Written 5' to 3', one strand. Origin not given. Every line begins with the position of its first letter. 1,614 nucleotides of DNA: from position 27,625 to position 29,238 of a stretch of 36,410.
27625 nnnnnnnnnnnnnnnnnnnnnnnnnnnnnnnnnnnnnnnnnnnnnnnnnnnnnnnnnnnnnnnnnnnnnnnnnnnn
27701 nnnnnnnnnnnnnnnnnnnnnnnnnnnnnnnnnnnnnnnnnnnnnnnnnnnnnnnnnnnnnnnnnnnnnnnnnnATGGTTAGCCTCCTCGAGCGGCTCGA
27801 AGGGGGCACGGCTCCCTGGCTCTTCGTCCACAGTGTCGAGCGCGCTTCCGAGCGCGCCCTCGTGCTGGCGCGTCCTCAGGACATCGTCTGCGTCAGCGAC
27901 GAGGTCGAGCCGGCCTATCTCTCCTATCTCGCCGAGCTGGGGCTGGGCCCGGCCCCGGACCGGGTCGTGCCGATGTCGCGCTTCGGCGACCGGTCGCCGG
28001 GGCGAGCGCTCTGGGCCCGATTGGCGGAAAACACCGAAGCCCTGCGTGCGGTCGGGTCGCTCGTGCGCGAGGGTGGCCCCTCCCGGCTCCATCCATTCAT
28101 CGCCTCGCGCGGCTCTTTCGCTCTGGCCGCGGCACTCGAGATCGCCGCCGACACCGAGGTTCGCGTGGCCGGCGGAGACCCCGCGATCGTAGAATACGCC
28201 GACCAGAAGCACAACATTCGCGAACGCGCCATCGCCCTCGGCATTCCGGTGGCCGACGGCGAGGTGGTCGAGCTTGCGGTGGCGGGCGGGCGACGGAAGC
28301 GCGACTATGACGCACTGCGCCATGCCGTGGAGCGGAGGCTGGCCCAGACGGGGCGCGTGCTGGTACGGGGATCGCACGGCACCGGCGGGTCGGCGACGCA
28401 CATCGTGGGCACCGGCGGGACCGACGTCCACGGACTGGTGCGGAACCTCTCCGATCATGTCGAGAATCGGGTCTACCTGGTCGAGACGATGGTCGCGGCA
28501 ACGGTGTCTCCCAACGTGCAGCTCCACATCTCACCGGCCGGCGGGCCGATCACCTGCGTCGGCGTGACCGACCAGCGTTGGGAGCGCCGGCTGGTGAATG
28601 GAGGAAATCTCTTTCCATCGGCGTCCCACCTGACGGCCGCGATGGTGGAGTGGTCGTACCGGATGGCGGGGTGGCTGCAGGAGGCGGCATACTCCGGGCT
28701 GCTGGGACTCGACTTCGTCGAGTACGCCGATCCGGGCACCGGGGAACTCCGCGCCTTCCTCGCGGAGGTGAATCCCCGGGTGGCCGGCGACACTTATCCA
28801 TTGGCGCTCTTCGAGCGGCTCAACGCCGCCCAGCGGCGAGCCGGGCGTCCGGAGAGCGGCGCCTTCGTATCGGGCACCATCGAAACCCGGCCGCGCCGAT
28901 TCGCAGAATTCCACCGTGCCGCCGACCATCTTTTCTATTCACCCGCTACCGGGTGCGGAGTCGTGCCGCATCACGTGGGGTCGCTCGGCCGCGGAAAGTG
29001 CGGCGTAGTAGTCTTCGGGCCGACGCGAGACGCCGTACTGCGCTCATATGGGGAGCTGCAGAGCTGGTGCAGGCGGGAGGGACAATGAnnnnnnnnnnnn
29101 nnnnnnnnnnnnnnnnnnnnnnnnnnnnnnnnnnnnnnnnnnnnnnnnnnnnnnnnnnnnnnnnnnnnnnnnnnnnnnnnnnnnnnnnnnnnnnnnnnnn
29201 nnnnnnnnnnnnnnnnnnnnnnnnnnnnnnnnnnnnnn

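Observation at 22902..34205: Ten-gene, almost gap-free operon combining glycan, adenylation, ATP-grasp, FemAB/GNAT, BKACE, flippase and formyl-transfer functions: candidate undescribed envelope-decoration system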

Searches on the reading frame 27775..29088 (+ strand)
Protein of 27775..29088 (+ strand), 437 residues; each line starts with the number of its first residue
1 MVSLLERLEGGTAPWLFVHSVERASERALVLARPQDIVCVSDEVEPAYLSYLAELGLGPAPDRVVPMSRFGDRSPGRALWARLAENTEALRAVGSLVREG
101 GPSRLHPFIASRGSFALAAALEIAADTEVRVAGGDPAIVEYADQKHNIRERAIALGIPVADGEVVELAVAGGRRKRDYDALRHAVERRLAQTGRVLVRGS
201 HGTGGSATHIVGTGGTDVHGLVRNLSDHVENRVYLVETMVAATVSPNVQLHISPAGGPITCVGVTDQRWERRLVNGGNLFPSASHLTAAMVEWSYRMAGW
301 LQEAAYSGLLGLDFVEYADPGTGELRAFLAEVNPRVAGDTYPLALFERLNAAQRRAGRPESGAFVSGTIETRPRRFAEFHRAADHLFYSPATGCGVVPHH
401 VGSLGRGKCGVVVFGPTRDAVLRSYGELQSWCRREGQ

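Call 4: search_protein_families(library=pfam, proteins=[window:27775-29088:+], max_evalue=0.01)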
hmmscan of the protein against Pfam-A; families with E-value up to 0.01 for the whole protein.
window:27775-29088:+ (437 aa): 1 family
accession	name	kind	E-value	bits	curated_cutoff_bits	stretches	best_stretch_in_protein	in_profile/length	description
PF18604.6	PreAtp-grasp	-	1.2e-10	42.2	27.5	1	26-122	2-93/94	Pre ATP-grasp domain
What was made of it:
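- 27775..29088 (+): g5: PGM1/BesA-type ATP-grasp carboxylate-amine ligase (Pre-ATP-grasp domain, E331-x-N333 Mg site). Invariant core gene. Pfam PreAtp-grasp (call 4).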

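Call 5: search_protein_families(library=ncbifam, proteins=[window:27775-29088:+], max_evalue=0.01)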
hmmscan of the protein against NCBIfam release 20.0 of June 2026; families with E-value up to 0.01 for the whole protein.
window:27775-29088:+ (437 aa): 0 families

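Call 11: find_encoding_contigs(protein=window:27775-29088:+, flank=10000, max_places=6)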
Protein window:27775-29088:+ (437 aa): no gene with exactly this product is on record in the collection.
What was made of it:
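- Tried and rejected: The exact-sequence look-up of g5 found no record (call 11).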

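Call 12: find_homologous_proteins(query=window:27775-29088:+, max_evalue=0.00001)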
Query window:27775-29088:+ (437 aa): 199 proteins with E <= 0.00001 among 8000 candidates; the best 120 are listed.
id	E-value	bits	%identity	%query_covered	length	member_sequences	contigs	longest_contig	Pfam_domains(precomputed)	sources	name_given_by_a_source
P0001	1.5e-289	978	100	100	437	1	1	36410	PF18604.7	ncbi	ncbi:MAG: hypothetical protein ACREL3_09615 [Gemmatimonadales bacterium]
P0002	1.1e-252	857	87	100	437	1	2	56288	PF18604.7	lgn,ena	-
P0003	9.3e-240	814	83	100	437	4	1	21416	PF18604.7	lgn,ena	-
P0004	2.2e-239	813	83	100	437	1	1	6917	PF18604.7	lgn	-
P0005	2.4e-231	786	81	100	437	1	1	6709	PF18604.7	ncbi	-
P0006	7.5e-222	755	79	100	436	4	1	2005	PF18604.7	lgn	-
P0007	3.3e-220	750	76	100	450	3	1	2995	PF18604.7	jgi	jgi:hypothetical protein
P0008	3.2e-216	736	78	100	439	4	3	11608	PF18604.7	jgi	jgi:hypothetical protein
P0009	5.7e-216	736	75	100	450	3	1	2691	PF18604.7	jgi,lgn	-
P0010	1.1e-214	731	75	100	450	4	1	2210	PF18604.7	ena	-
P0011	5.1e-214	729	74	100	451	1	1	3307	PF18604.7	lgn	-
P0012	2.3e-212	724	74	100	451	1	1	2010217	PF18604.7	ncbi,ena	-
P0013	1.5e-211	721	75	100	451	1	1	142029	PF18604.7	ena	-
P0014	2.4e-210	717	73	100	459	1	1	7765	PF18604.7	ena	-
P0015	8.3e-209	712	74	100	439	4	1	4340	PF18604.7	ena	-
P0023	5.8e-198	676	71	100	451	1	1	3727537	PF18604.7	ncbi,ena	-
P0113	4.9e-111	390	48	94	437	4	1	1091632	PF18604.7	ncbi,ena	-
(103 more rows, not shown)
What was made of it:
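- Tried and rejected: The contig was identified instead through the homologue search (call 12).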

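Call 14: find_encoding_contigs(protein=P0023, flank=10000, max_places=2)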
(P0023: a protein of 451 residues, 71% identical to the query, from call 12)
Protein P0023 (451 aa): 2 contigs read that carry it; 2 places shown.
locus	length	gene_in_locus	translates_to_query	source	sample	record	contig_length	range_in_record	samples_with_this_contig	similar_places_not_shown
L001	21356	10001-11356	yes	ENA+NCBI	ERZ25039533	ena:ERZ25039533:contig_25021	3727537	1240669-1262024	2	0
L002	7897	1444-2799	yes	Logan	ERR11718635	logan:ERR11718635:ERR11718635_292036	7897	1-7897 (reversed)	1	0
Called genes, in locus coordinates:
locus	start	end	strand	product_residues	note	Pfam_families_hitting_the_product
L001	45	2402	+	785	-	PF19313:DUF5916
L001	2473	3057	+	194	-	-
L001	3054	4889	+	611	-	PF00069:Pkinase, PF07714:PK_Tyr_Ser-Thr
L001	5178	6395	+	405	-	PF13439:Glyco_transf_4, PF13579:Glyco_trans_4_4, PF20706:GT4-conflict, PF00534:Glycos_transf_1, PF13692:Glyco_trans_1_4, PF13524:Glyco_trans_1_2 (weak)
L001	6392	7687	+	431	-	PF00501:AMP-binding (weak)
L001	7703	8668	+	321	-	PF05853:BKACE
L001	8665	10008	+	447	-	-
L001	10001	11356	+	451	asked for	PF18604:PreAtp-grasp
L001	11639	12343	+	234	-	PF13480:Acetyltransf_6 (weak)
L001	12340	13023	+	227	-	PF00583:Acetyltransf_1, PF13508:Acetyltransf_7 (weak)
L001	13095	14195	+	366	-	PF04339:FemAB_like, PF13480:Acetyltransf_6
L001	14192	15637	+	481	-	PF13440:Polysacc_synt_3 (weak)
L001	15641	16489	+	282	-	PF00551:Formyl_trans_N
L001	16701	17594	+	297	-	PF00581:Rhodanese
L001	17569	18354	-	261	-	PF03009:GDPD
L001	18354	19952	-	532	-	PF00501:AMP-binding, PF13193:AMP-binding_C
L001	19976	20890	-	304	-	PF10503:Esterase_PHB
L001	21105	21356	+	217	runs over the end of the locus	PF12766:Pyridox_oxase_2, PF01243:PNPOx_N, PF10590:PNP_phzG_C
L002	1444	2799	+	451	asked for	PF18604:PreAtp-grasp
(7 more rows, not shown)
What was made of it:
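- The same junction pattern is seen in L001 (call 14).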

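Call 15: find_encoding_contigs(protein=P0113, flank=10000, max_places=2)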
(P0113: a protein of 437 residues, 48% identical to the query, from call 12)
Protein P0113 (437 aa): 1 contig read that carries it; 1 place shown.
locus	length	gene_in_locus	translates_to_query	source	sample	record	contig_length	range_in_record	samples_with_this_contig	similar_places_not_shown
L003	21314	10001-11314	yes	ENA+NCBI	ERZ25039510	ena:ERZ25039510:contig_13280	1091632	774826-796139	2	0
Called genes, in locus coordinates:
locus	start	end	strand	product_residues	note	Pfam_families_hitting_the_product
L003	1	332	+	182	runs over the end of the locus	PF01053:Cys_Met_Meta_PP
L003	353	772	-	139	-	PF13646:HEAT_2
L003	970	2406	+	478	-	PF02225:PA (faint), PF04389:Peptidase_M28, PF01546:Peptidase_M20 (weak)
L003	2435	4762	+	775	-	PF19313:DUF5916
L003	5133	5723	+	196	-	PF13477:Glyco_trans_4_2 (faint), PF13439:Glyco_transf_4, PF13579:Glyco_trans_4_4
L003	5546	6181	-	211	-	-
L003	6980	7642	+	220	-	-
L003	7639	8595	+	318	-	PF05853:BKACE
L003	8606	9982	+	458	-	PF00501:AMP-binding (weak)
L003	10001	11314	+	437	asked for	PF18604:PreAtp-grasp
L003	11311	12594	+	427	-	PF08245:Mur_ligase_M, PF02875:Mur_ligase_C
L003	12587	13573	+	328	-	PF13480:Acetyltransf_6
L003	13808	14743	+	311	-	PF04339:FemAB_like, PF13480:Acetyltransf_6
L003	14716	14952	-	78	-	-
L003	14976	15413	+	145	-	PF00583:Acetyltransf_1 (weak)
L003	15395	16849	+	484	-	PF01943:Polysacc_synt (weak), PF13440:Polysacc_synt_3 (weak)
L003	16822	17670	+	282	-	PF00551:Formyl_trans_N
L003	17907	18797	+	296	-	PF00581:Rhodanese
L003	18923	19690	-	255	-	PF03009:GDPD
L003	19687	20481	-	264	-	PF10503:Esterase_PHB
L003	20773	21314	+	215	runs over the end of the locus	PF12766:Pyridox_oxase_2, PF01243:PNPOx_N, PF10590:PNP_phzG_C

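Call 17: find_related_loci(query=A1, collection=genome_contigs, flank=10000)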
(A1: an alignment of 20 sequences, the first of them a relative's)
Query A1 (437 aa) in genome_contigs; peptide patterns used: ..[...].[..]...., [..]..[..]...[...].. (x = any residue, [..] = any of these).
343 stretches matched a pattern; 58 encode a relative of the query (tblastn E <= 1e-3); 58 distinct loci.
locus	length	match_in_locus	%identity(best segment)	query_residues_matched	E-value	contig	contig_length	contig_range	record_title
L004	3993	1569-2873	80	1-435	0e+0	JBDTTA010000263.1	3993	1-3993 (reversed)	MAG: Gemmatimonadales bacterium isolate cluster3_bin.285 NODE_137997_length_3993_cov_12.215592, whole genome shotgun seq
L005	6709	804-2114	81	1-437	0e+0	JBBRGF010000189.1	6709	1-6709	MAG: Gemmatimonadales bacterium isolate Co_metawrap_2610 Cmw_2610_k141_7231286_length_6709_cov_11.0000, whole genome sho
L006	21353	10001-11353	74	1-437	0e+0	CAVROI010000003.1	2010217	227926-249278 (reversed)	MAG: uncultured Gemmatimonadales bacterium isolate MFD04944.bin.1.29 genome assembly, contig: contig_49812, whole genome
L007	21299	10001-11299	74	1-431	0e+0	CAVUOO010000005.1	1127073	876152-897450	MAG: uncultured Gemmatimonadales bacterium isolate MFD06085.bin.3.113 genome assembly, contig: contig_5610, whole genome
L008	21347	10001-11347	71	1-435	0e+0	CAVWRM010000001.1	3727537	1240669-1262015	MAG: uncultured Gemmatimonadales bacterium isolate MFD04944.bin.1.90 genome assembly, contig: contig_25021, whole genome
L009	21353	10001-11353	67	1-435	0e+0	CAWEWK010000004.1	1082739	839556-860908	MAG: uncultured Gemmatimonadales bacterium isolate MFD09212.bin.1.36 genome assembly, contig: contig_13121, whole genome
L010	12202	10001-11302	65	1-434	3e-169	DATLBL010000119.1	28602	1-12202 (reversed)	MAG TPA_asm: Gemmatimonadales bacterium isolate SMAG_U14297 k141_7718767, whole genome shotgun sequence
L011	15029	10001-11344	62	1-433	9e-166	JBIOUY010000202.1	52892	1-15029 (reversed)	MAG: Gemmatimonadales bacterium isolate MAG122 k127_3505033, whole genome shotgun sequence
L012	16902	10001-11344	61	1-433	8e-163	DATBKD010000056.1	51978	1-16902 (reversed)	MAG TPA_asm: Gemmatimonadales bacterium isolate SMAG_U3937 k141_2027738, whole genome shotgun sequence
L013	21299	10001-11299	61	3-435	2e-161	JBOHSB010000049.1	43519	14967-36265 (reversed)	MAG: Gemmatimonadales bacterium isolate TC-S_metawrap_bin.265 k127_528029, whole genome shotgun sequence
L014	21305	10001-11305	61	1-435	2e-159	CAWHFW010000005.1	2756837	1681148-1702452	MAG: uncultured Gemmatimonadales bacterium isolate MFD00392.bin.2.68 genome assembly, contig: contig_5291, whole genome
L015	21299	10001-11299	63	2-434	4e-155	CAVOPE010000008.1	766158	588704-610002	MAG: uncultured Gemmatimonadales bacterium isolate MFD00392.bin.1.345 genome assembly, contig: contig_6085, whole genome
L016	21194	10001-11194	52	18-418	9e-118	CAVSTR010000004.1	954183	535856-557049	MAG: uncultured Gemmatimonadales bacterium isolate MFD09212.bin.1.3 genome assembly, contig: contig_6339, whole genome s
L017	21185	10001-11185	50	20-430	3e-112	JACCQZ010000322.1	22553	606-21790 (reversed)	MAG: Gemmatimonadales bacterium isolate MGR_bin9 SD2897-2912_k127_401786, whole genome shotgun sequence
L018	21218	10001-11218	49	18-426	4e-112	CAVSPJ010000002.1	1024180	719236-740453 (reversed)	MAG: uncultured Gemmatimonadales bacterium isolate MFD01275.bin.2.206 genome assembly, contig: contig_1893, whole genome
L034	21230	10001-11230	44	1-418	6e-92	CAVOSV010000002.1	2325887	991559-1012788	MAG: uncultured Gemmatimonadales bacterium isolate MFD00392.bin.1.1 genome assembly, contig: contig_4921, whole genome s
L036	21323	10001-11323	36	1-425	2e-91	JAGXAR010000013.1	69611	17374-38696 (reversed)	MAG: Nitrospirae bacterium isolate REEB81 contig-150_315, whole genome shotgun sequence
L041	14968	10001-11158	43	26-421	2e-87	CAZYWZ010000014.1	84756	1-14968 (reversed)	MAG TPA_asm: uncultured Verrucomicrobiales bacterium isolate SRP323723_co1_57 genome assembly, contig: NODE_248_length_8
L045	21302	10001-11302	37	3-421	2e-82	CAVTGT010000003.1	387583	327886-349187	MAG: uncultured Nitrospiraceae bacterium isolate MFD06229.bin.1.242 genome assembly, contig: contig_16467, whole genome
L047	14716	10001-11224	38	25-433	4e-81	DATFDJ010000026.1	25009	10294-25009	MAG TPA_asm: Nitrospira sp. isolate SMAG_U8577 k141_1329908, whole genome shotgun sequence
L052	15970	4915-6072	41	26-421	6e-75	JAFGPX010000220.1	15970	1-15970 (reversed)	MAG: Deltaproteobacteria bacterium isolate Zod_Metabat.714 k87_8282880, whole genome shotgun sequence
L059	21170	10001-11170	34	28-421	6e-61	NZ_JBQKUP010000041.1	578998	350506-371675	Nitrospira sp. T9 6587_E_k141_148, whole genome shotgun sequence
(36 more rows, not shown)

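Call 20: search_solved_structures(query=window:27775-29088:+, max_evalue=1, show_alignments=1)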
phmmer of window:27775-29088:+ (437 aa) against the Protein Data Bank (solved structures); distinct sequences matched with E-value up to 1: 0.
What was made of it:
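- Closest known: PGM1. Different: Identity is only about 18-20%, with no sequence-level hit to the PDB (call 20).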

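Call 29: search_protein_families(library=pfam, proteins=[L045:1644-2447:+, L045:2407-3804:+, L045:3780-5078:+, L045:5130-6329:+, L045:6746-8641:+, L045:8632-10011:+, L045:11526-12851:+, L045:12937-14820:+, L045:14805-16163:+, L045:16308-17054:+], max_evalue=0.001)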
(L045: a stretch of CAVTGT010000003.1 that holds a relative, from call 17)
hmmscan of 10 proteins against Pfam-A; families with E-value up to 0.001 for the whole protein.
L045:1644-2447:+ (267 aa): 5 families
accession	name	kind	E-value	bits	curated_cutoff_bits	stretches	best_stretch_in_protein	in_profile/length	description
PF08241.18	Methyltransf_11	-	1e-14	55.3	21.2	1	68-148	16-95/95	Methyltransferase domain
PF13649.12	Methyltransf_25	-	4e-09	37.5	27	1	59-144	6-97/97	Methyltransferase domain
PF13847.12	Methyltransf_31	-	1.5e-05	25.1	27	1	99-152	61-113/145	Methyltransferase domain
PF08242.18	Methyltransf_12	-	0.00015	22.9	30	1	74-146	23-98/98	Methyltransferase domain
PF13489.12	Methyltransf_23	-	0.00069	19.8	27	0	65-199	38-161/164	Methyltransferase domain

L045:2407-3804:+ (465 aa): 0 families

L045:3780-5078:+ (432 aa): 1 family
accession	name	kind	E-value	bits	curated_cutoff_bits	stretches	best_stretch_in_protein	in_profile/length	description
PF00501.34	AMP-binding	-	2.7e-07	30.2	29.9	1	99-253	164-328/384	AMP-binding enzyme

L045:5130-6329:+ (399 aa): 0 families

L045:6746-8641:+ (631 aa): 3 families
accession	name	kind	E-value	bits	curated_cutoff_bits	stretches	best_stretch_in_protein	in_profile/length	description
PF00733.27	Asn_synthase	-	3.9e-92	310.1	21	1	244-619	2-353/354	Asparagine synthase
PF13537.11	GATase_7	-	2.3e-46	157.2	25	1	49-167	2-123/123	Glutamine amidotransferase domain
PF13522.11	GATase_6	-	1.2e-40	139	27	1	33-161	1-130/130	Glutamine amidotransferase domain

L045:8632-10011:+ (459 aa): 0 families

L045:11526-12851:+ (441 aa): 1 family
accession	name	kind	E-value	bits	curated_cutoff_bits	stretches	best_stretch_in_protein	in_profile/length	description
PF00501.34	AMP-binding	-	6.1e-06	25.7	29.9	1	168-298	224-371/384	AMP-binding enzyme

L045:12937-14820:+ (627 aa): 3 families
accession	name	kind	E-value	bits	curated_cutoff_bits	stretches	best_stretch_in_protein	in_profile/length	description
PF00733.27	Asn_synthase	-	7.4e-81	273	21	1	244-617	2-353/354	Asparagine synthase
PF13537.11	GATase_7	-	8.3e-36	123.1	25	1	51-166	4-122/123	Glutamine amidotransferase domain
PF13522.11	GATase_6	-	2.1e-27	96.1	27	1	40-161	8-130/130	Glutamine amidotransferase domain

L045:14805-16163:+ (452 aa): 0 families

L045:16308-17054:+ (248 aa): 6 families
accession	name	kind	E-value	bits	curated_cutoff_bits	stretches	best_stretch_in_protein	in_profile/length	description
PF08241.18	Methyltransf_11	-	2.1e-11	44.8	21.2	1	52-135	7-94/95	Methyltransferase domain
PF05148.21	Methyltransf_8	-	1.2e-05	25.8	27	1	76-146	99-166/219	Hypothetical methyltransferase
PF13649.12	Methyltransf_25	-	1.3e-05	26.3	27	1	46-132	1-97/97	Methyltransferase domain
PF13847.12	Methyltransf_31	-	2.4e-05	24.5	27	1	89-145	60-115/145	Methyltransferase domain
PF13489.12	Methyltransf_23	-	0.00021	21.5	27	1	101-180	81-160/164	Methyltransferase domain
PF08242.18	Methyltransf_12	-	0.00083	20.5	30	0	96-134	64-98/98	Methyltransferase domain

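Call 35: predict_structure(alignment_id=A1)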
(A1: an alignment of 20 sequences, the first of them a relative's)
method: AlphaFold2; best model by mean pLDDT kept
length: 437 residues; sequences in the alignment: 20
mean_pLDDT: 87.7   pTM: 0.87
mean pLDDT of the five models: 87.7, 86.1, 86.0, 85.4, 83.0
residues with pLDDT >= 90: 242; 70-90: 162; 50-70: 27; < 50: 6
segments of 3 or more residues with pLDDT < 50: 1-3
pLDDT, mean of each block of 10 residues (from residue 1): 47 76 68 90 92 92 92 74 91 94 83 90 93 85 88 96 89 85 93 87 68 88 81 90 93 85 90 83 97 97 90 94 95 76 90 93 95 94 95 94 89 97 96 85
secondary structure, 60 per line:
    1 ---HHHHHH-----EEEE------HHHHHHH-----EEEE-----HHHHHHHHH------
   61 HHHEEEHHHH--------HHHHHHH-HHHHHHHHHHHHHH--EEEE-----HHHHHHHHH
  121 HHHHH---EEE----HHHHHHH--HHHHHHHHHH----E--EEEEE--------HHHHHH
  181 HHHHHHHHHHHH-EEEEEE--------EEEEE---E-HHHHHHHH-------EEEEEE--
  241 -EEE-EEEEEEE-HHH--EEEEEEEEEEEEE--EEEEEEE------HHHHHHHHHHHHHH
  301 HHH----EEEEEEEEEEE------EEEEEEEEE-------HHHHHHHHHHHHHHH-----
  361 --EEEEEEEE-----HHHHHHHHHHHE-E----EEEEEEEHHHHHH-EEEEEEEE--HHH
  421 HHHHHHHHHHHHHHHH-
elements in order: H4-9 E15-18 H25-31 E37-40 H46-54 E64-66 H67-70 H79-85 H87-100 E103-106 H112-125 E129-131 H136-142 H145-154 E162-166 H175-192 E194-199 E208-212 H218-225 E233-238 E242-244 E246-252 E259-271 E274-280 H287-303 E308-318 E325-333 H341-355 E363-370 H376-386 E394-400 H401-406 E408-415 H418-436
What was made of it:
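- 27775..29088 (+): AF2 model pLDDT 87.7 (call 35).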

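Call 38: search_protein_families(library=pfam, proteins=[L052:13-1095:+, L052:1096-6114:+, L052:6175-7449:+, L052:9096-15701:+, L059:6489-7601:+, L059:8670-9875:+, L059:11640-13301:+, L041:6217-7734:+, L041:5078-6199:+, L041:12510-14921:+], max_evalue=0.0001)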
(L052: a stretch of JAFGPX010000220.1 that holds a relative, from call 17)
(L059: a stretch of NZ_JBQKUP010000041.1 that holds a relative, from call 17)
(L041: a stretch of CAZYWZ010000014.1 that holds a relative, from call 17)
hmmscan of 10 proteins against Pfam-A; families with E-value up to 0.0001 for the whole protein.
L052:13-1095:+ (360 aa): 0 families

L052:1096-6114:+ (1672 aa): 1 family
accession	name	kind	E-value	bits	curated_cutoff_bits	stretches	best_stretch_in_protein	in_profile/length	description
PF18604.6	PreAtp-grasp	-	9.2e-10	39.4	27.5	1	1274-1363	2-92/94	Pre ATP-grasp domain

L052:6175-7449:+ (424 aa): 1 family
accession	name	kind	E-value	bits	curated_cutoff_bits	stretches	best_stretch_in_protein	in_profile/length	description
PF09587.15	PGA_cap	-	8.5e-47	160.2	27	1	12-308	1-254/255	Bacterial capsule synthesis protein PGA_cap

L052:9096-15701:+ (2201 aa): 0 families

L059:6489-7601:+ (370 aa): 0 families

L059:8670-9875:+ (401 aa): 1 family
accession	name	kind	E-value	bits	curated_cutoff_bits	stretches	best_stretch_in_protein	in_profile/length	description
PF13472.12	Lipase_GDSL_2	-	7.4e-07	30.3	32.9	0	90-166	2-75/178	GDSL-like Lipase/Acylhydrolase family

L059:11640-13301:+ (553 aa): 3 families
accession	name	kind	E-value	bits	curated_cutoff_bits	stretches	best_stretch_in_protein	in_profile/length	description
PF00916.26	Sulfate_transp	-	4e-88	296.2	23.2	1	12-371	1-379/380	Sulfate permease family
PF01740.26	STAS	-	5.1e-11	42.7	22.6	1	433-519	8-94/106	STAS domain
PF16983.11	MFS_MOT1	-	6.5e-07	30.1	30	1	266-348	26-110/111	Molybdate transporter of MFS superfamily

L041:6217-7734:+ (505 aa): 1 family
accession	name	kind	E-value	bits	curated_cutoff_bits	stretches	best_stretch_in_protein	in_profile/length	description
PF02449.21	Glyco_hydro_42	-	5.6e-08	33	21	1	98-148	17-68/376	Beta-galactosidase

L041:5078-6199:+ (373 aa): 0 families

L041:12510-14921:+ (803 aa): 1 family
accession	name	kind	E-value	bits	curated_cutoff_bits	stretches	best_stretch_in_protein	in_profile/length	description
PF19773.5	DUF6259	-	7.9e-29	101.2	28.7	1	370-590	8-218/300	Domain of unknown function (DUF6259)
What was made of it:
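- A PGA_cap (CapA-like) gene follows the g4-g5 pair in a deltaproteobacterial MAG (call 38).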
